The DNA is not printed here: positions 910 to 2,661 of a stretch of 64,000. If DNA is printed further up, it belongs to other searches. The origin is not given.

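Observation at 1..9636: Nitrogenase-like HDK enzyme wired into a cyst(e)ine import / desulfidase / CymR-type sulfur module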

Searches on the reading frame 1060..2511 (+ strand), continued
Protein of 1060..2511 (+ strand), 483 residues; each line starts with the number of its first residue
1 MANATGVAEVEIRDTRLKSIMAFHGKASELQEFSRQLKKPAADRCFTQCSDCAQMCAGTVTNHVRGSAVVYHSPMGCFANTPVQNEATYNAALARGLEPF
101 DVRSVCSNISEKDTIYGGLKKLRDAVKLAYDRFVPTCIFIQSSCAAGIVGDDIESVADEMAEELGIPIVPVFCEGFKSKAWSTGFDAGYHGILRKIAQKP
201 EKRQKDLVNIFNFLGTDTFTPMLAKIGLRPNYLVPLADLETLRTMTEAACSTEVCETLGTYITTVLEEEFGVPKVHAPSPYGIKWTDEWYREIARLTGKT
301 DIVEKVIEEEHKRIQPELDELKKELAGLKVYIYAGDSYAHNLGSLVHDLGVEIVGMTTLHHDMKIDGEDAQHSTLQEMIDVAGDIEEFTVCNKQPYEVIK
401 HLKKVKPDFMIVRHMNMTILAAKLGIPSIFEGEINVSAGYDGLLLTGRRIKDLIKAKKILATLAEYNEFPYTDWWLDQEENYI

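Call 79: search_protein_families(library=pfam, proteins=[L050:4154-5311:+, L052:7918-8847:+, L044:8875-9969:+, L018:4966-6138:+, L031:16875-18494:+, L035:475-1122:+, L051:8041-8958:+, L046:2950-4164:+, L075:20278-20985:+, L049:7002-8111:+], max_evalue=0.0001)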
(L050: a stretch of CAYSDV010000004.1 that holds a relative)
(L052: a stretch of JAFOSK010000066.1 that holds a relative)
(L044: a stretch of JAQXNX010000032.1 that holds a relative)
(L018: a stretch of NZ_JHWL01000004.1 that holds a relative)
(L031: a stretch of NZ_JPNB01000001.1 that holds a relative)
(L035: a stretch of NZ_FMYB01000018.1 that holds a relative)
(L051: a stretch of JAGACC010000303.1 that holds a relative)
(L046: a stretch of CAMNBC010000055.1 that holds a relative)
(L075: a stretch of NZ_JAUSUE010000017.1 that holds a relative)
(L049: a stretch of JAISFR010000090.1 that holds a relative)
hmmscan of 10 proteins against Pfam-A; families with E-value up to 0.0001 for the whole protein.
L050:4154-5311:+ (386 aa): 4 families
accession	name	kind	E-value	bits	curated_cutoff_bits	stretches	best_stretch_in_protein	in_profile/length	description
PF01053.26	Cys_Met_Meta_PP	-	1.1e-142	475.6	27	1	25-385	13-381/381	Cys/Met metabolism PLP-dependent enzyme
PF00155.27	Aminotran_1_2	-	1.4e-07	31.5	19.7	1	70-182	53-189/361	Aminotransferase class I and II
PF00266.25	Aminotran_5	-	6.7e-07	29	21.5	1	84-206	76-204/371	Aminotransferase class-V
PF06838.17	Met_gamma_lyase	-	4.3e-05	22.7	24.2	0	131-232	144-251/405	Methionine gamma-lyase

L052:7918-8847:+ (310 aa): 1 family
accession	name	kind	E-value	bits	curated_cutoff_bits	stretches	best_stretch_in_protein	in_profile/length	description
PF00528.27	BPD_transp_1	-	4.4e-17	62.8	26.4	1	137-298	2-171/184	Binding-protein-dependent transport system inner membrane component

L044:8875-9969:+ (365 aa): 1 family
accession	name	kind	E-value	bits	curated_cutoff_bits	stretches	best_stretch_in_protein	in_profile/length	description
PF09084.16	NMT1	-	8.7e-08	32.7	20.5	1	53-247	12-207/216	NMT1/THI5 like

L018:4966-6138:+ (391 aa): 1 family
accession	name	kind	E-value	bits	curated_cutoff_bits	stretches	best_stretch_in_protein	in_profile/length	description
PF00155.27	Aminotran_1_2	-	2.4e-42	145.9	19.7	1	34-382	5-358/361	Aminotransferase class I and II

L031:16875-18494:+ (540 aa): 2 families
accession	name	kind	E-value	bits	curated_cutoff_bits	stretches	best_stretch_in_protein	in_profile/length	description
PF03313.21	SDH_alpha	-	6e-34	118.3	26.4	1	255-505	2-250/260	Serine dehydratase alpha chain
PF19304.4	PGDH_inter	-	8e-06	26.4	27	1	34-147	11-119/119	D-3-phosphoglycerate dehydrogenase intervening domain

L035:475-1122:+ (216 aa): 1 family
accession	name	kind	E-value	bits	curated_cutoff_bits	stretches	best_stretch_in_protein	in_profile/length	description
PF07661.19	MORN_2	-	3.8e-08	33.1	29.6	0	127-142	6-21/22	MORN repeat variant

L051:8041-8958:+ (306 aa): 2 families
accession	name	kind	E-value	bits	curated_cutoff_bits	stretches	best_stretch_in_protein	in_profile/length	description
PF00126.33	HTH_1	-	7.2e-16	58.3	26.6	1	3-62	1-60/60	Bacterial regulatory helix-turn-helix protein, lysR family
PF03466.25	LysR_substrate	-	1.1e-12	48.2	28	1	103-296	20-205/209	LysR substrate binding domain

L046:2950-4164:+ (405 aa): 2 families
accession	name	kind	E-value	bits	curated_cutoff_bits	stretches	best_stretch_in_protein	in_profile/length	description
PF01546.33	Peptidase_M20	-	1.5e-36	126.7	24.6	1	87-396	1-201/206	Peptidase family M20/M25/M40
PF07687.19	M20_dimer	-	1.4e-09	38.3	21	1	198-292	7-101/107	Peptidase dimerisation domain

L075:20278-20985:+ (236 aa): 1 family
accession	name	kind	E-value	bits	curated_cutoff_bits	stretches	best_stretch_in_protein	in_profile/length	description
PF00528.27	BPD_transp_1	-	1.8e-14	54.3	26.4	1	47-232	2-181/184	Binding-protein-dependent transport system inner membrane component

L049:7002-8111:+ (370 aa): 2 families
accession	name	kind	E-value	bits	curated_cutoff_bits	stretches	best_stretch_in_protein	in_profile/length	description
PF09084.16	NMT1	-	8.2e-15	55.7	20.5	1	71-274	9-212/216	NMT1/THI5 like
PF13379.11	NMT1_2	-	7.4e-08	32.9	24.7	1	70-276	22-242/252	NMT1-like family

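Call 80: search_protein_families(library=ncbifam, proteins=[L050:4154-5311:+, L018:4966-6138:+, L031:16875-18494:+, L046:2950-4164:+, L044:8875-9969:+], max_evalue=1e-10)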
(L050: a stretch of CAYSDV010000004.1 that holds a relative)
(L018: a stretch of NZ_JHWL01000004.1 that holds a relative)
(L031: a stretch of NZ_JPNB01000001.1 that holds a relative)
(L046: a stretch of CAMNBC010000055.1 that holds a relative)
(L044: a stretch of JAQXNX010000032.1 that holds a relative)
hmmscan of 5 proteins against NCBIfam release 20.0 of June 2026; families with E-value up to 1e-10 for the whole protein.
L050:4154-5311:+ (386 aa): 43 families (the best 25 are shown)
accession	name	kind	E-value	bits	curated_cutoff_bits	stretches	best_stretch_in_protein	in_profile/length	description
NF005810.0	PRK07671.1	equivalog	8.8e-137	456.1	594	1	25-385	16-377/377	bifunctional cystathionine gamma-lyase/homocysteine desulfhydrase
NF004821.0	PRK06176.1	equivalog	1.5e-134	448.6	642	1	27-385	18-377/380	cystathionine gamma-synthase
NF006095.0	PRK08247.1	equivalog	1.6e-130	435.2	585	1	26-385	20-364/369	methionine biosynthesis PLP-dependent protein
NF005871.0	PRK07811.1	equivalog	1.1e-123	412.7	513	1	25-385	26-387/389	cystathionine gamma-synthase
NF005976.0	PRK08064.1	equivalog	9.3e-123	410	627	1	26-385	21-381/390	cystathionine beta-lyase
TIGR02080.1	O_succ_thio_ly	equivalog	2.4e-117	391.8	504.55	1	25-385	17-380/382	cystathionine gamma-synthase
NF005577.0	PRK07269.1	equivalog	3.4e-115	385.1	620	1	26-385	21-363/364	cystathionine gamma-synthase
TIGR01329.1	cysta_beta_ly_E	equivalog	1.3e-111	372.9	487.5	1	24-385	12-379/383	cystathionine beta-lyase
TIGR01328.1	met_gam_lyase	equivalog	1.2e-107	360.2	549.7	1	23-385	15-389/391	methionine gamma-lyase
NF006347.0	PRK08574.1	equivalog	2.5e-103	345.8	477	1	21-385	11-383/385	cystathionine gamma-synthase family protein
NF005263.0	PRK06767.1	equivalog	3.4e-103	345.7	617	1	22-385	16-384/392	methionine gamma-lyase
NF043007.1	CysBLyMetC_Staph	equivalog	4.4e-103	345.1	700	1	25-385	17-373/378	cystathionine beta-lyase MetC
NF006003.0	PRK08133.1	equivalog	4.2e-102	341.8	522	1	30-385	37-395/396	O-succinylhomoserine sulfhydrylase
NF004876.0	PRK06234.1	subfamily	9.5e-102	341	666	1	25-385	22-396/400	methionine gamma-lyase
NF005695.0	PRK07503.1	equivalog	1.8e-99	333.2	666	1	23-385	21-395/403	methionine gamma-lyase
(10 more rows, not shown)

L018:4966-6138:+ (391 aa): 44 families (the best 25 are shown)
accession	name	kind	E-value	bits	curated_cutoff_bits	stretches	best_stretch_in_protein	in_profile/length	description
TIGR04350.1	C_S_lyase_PatB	subfamily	7.8e-137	456.2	340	1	6-389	1-383/384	PatB family C-S lyase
NF041364.1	GntC_guanitoxin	equivalog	1.3e-37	129.6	415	1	72-385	44-353/356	guanitoxin biosynthesis PLP-dependent (S)-gamma-hydroxy-L-arginine cyclodehydratase GntC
NF004770.0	PRK06108.1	subfamily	3.8e-36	124.8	422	1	27-390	33-393/396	pyridoxal phosphate-dependent aminotransferase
NF006229.0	PRK08361.1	equivalog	1.5e-35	122.9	624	1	29-390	32-389/391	aspartate aminotransferase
NF004975.0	PRK06348.1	equivalog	2.6e-35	122.1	549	1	21-385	20-379/384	pyridoxal phosphate-dependent aminotransferase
NF005855.0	PRK07777.1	equivalog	2.5e-32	112.7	553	1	69-337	69-332/391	pyridoxal phosphate-dependent aminotransferase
NF005744.0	PRK07568.1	subfamily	2.8e-32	112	389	1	35-328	35-323/398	pyridoxal phosphate-dependent aminotransferase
NF041091.1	asp_aminotase_Arch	equivalog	2.5e-29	102.3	550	1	24-386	22-372/376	aspartate aminotransferase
NF005817.0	PRK07683.1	equivalog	4.8e-29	101.2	575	1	28-389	26-381/387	aminotransferase A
NF006569.0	PRK09082.1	subfamily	7.7e-29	101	420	1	41-338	41-333/386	methionine aminotransferase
NF005588.0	PRK07309.1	equivalog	1.8e-28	99.6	576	1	31-387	31-384/391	pyridoxal phosphate-dependent aminotransferase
NF006230.0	PRK08363.1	equivalog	1.1e-27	96.9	534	1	40-386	43-389/398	alanine aminotransferase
TIGR01265.1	tyr_nico_aTase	subfamily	2e-26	92.9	292.45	1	70-385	78-395/403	tyrosine/nicotianamine family aminotransferase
NF005816.0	PRK07682.1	equivalog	2.2e-26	92.4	620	1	30-385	29-379/390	aminotransferase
NF004621.0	PRK05957.1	equivalog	2.5e-26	92.4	498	1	77-389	77-383/389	pyridoxal phosphate-dependent aminotransferase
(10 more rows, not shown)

L031:16875-18494:+ (540 aa): 5 families
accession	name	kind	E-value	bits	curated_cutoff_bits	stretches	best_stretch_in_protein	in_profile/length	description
TIGR00718.1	sda_alpha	equivalog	7.1e-31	107.4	243.2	1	242-524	2-283/300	L-serine ammonia-lyase, iron-sulfur-dependent, subunit alpha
TIGR00719.1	sda_beta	equivalog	3.1e-28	98.9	161.2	1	15-171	8-162/208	L-serine ammonia-lyase, iron-sulfur-dependent subunit beta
TIGR00720.1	sda_mono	equivalog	2.8e-27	95.8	345.1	1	234-480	162-411/450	L-serine ammonia-lyase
NF011598.0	PRK15023.1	equivalog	3.4e-17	62.5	942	1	383-480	314-412/454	L-serine ammonia-lyase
NF011614.0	PRK15040.1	equivalog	6.4e-17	61.7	873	1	375-480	306-412/454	L-serine ammonia-lyase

L046:2950-4164:+ (405 aa): 4 families
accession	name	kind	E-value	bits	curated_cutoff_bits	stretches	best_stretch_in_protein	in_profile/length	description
NF040868.1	carboxypep_CpsA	equivalog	2e-93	313.3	500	1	7-403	2-390/391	carboxypeptidase CpsA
TIGR01891.1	amidohydrolases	subfamily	1.5e-91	307.3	153.75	1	20-389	1-364/366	amidohydrolase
NF038260.1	ectoine_DoeB_2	equivalog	1.6e-78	264.3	550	1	20-393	8-369/378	N(2)-acetyl-L-2,4-diaminobutanoate deacetylase DoeB2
TIGR01910.1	DapE-ArgE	subfamily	1.5e-14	54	217.6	1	120-341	108-330/373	ArgE/DapE family deacylase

L044:8875-9969:+ (365 aa): 0 families

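Call 90: search_protein_representatives(protein=window:1060-2511:+)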
Query: 483 residues. Proteins with E-value up to 0.001 (for the whole library): 1376; up to 1e-10: 530; up to 1e-30: 112. The best 150 are listed.
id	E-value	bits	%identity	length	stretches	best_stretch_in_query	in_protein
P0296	8.8e-149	512.4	46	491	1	9-482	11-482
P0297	1.5e-132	458.9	43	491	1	8-478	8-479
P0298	1.7e-123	429.1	41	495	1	7-479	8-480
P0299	4.9e-119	414.4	41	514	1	12-482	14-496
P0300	8.1e-103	360.9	52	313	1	8-311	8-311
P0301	4.5e-96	338.6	36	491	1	9-479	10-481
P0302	1.0e-93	330.9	39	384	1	110-478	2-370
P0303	5.8e-91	321.8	36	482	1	10-479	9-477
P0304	9.2e-89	314.5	34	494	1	11-480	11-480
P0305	2.3e-85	303.3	38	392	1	102-479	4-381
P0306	4.4e-81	289.2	43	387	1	121-419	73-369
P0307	8.3e-80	285.0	33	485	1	9-480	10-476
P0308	1.6e-78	280.8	33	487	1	11-480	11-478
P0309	2.3e-77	277.0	41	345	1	8-335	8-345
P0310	7.0e-73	262.2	37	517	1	18-410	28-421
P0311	5.7e-72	259.2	34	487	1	8-478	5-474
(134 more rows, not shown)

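Call 91: list_cluster_members(proteins=[P0296, P0297, P0298, P0299, P0301, P0303, P0304, P0307, P0308, P0311])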
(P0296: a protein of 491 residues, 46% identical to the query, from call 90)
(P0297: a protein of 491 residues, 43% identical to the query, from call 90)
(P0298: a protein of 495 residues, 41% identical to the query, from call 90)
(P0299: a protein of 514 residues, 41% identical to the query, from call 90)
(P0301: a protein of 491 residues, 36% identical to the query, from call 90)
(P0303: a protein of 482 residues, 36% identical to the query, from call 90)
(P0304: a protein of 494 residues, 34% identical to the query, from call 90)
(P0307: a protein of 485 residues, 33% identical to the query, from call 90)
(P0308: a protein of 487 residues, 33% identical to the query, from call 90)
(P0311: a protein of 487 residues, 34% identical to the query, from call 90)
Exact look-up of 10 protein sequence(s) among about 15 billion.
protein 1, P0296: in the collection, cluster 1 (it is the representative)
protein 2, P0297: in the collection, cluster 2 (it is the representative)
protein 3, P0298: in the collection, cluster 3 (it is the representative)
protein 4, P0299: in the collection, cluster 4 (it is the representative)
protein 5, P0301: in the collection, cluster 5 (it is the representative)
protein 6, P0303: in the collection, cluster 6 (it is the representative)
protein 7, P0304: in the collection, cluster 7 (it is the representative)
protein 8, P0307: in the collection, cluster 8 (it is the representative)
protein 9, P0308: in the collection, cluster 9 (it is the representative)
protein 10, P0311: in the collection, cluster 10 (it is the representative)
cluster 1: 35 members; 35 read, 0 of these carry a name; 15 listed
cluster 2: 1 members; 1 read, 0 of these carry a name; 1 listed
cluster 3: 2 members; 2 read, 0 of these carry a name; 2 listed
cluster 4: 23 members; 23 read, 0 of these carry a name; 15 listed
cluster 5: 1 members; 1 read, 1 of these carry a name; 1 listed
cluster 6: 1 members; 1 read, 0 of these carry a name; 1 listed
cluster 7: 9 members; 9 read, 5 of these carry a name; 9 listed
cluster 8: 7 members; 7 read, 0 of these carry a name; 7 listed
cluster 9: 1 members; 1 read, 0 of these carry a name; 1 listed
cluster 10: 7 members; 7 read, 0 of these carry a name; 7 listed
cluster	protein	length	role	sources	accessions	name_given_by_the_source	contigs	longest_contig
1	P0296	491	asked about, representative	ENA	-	-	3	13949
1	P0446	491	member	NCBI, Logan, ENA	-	-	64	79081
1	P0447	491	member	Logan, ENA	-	-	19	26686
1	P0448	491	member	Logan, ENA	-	-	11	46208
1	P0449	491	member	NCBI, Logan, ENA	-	-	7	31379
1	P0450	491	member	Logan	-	-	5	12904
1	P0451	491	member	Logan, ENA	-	-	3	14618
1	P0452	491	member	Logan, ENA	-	-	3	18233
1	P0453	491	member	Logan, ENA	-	-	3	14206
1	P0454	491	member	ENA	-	-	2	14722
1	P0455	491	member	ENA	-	-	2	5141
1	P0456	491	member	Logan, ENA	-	-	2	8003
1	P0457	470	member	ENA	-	-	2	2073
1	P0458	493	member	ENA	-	-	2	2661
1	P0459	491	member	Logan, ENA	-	-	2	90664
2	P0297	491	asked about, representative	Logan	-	-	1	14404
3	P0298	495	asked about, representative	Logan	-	-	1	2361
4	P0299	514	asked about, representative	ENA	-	-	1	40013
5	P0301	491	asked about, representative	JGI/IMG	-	nitrogenase molybdenum-iron protein alpha chain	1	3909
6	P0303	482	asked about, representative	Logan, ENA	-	-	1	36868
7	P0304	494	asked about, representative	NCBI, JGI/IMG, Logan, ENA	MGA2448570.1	MAG: nitrogenase component 1 [Polyangiaceae bacterium]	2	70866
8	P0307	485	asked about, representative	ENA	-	-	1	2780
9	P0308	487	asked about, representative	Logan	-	-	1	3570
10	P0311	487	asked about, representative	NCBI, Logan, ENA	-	-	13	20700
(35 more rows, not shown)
